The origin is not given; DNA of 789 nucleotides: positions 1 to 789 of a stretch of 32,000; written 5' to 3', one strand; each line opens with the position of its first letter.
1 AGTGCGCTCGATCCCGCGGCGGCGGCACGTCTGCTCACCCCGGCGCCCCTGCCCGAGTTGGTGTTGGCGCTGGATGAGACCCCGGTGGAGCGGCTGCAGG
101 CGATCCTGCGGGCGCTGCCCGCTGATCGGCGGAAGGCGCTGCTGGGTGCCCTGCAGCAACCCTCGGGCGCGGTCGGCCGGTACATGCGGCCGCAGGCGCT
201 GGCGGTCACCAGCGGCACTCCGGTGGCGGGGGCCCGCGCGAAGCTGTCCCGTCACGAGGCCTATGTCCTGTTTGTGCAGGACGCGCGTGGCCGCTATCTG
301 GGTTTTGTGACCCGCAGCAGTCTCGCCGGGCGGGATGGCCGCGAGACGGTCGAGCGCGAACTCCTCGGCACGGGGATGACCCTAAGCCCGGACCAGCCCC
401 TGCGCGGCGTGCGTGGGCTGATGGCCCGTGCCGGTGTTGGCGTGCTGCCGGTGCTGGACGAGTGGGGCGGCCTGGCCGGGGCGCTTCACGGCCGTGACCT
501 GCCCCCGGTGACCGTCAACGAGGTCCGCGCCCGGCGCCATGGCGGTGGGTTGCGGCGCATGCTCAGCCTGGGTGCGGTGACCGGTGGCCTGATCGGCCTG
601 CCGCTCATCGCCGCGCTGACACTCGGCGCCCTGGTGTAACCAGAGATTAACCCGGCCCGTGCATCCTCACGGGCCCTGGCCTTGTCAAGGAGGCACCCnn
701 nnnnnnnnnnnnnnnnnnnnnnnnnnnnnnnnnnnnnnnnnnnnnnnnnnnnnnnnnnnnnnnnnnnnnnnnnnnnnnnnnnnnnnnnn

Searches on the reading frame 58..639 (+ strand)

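Call 67: search_protein_families(library=pfam, proteins=[window:58-639:+], max_evalue=0.01)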
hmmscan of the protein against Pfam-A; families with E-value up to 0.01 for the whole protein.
window:58-639:+ (193 aa): 1 family
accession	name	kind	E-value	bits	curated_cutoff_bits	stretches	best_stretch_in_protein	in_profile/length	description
PF00571.33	CBS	-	4.3e-09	37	24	1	39-89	1-51/57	CBS domain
